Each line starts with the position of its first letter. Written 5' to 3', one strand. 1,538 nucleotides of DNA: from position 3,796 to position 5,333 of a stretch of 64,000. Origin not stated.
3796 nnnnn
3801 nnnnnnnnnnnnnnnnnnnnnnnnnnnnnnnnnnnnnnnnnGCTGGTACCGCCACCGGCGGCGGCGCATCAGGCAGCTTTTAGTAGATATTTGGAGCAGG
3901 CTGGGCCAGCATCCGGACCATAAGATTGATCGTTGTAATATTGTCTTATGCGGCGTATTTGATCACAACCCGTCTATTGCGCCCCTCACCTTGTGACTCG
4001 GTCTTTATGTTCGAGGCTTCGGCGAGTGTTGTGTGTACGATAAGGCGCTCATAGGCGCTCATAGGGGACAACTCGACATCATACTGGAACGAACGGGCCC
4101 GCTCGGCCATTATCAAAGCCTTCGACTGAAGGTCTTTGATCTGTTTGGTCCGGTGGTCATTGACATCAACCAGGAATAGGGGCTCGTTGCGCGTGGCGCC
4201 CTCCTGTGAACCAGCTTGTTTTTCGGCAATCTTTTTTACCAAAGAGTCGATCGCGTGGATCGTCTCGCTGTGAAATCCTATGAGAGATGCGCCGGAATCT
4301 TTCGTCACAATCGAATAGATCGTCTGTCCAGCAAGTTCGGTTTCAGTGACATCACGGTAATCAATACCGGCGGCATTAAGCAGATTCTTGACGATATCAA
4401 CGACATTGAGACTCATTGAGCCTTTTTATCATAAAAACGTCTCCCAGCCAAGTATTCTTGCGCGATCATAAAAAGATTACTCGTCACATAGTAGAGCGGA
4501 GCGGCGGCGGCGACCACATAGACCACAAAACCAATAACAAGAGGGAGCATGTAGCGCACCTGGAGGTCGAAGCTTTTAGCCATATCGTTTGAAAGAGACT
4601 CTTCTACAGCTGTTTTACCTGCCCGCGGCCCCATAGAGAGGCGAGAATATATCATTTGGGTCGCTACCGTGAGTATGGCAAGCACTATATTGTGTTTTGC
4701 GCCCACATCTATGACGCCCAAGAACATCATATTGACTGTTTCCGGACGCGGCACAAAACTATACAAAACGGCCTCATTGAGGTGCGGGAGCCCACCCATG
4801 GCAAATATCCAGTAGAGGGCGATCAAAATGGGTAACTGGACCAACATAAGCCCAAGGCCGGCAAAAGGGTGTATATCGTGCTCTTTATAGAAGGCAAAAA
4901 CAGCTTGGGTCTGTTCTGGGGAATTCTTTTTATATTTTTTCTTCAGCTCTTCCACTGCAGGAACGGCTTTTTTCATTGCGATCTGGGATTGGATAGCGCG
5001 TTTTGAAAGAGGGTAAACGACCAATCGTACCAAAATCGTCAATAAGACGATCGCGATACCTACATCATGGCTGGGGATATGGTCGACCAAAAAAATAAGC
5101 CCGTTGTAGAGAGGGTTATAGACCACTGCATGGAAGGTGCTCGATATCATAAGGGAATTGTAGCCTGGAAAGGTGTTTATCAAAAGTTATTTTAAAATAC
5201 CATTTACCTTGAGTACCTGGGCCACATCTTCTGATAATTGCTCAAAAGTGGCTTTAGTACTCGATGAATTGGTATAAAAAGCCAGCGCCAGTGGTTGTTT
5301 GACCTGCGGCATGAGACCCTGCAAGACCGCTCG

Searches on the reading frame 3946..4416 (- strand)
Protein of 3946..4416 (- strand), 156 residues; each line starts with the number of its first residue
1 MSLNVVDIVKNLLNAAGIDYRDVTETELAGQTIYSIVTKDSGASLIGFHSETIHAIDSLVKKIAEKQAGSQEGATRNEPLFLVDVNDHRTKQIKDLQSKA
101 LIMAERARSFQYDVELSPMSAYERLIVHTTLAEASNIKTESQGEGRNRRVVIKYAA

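Call 34: search_protein_families(library=pfam, proteins=[window:3946-4416:-], max_evalue=0.0001)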
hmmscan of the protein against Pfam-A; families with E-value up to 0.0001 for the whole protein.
window:3946-4416:- (156 aa): 1 family
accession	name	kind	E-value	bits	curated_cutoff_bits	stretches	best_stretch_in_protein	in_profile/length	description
PF01424.28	R3H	-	1.1e-15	57.8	26.8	1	98-153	5-59/60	R3H domain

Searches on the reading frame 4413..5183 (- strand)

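Call 34: search_protein_families(library=pfam, proteins=[window:4413-5183:-], max_evalue=0.0001)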
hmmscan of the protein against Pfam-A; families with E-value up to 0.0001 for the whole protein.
window:4413-5183:- (256 aa): 1 family
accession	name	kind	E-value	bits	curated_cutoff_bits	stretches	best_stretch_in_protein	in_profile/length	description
PF02096.25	60KD_IMP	-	2.1e-37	129.1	35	1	42-245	2-160/163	60Kd inner membrane protein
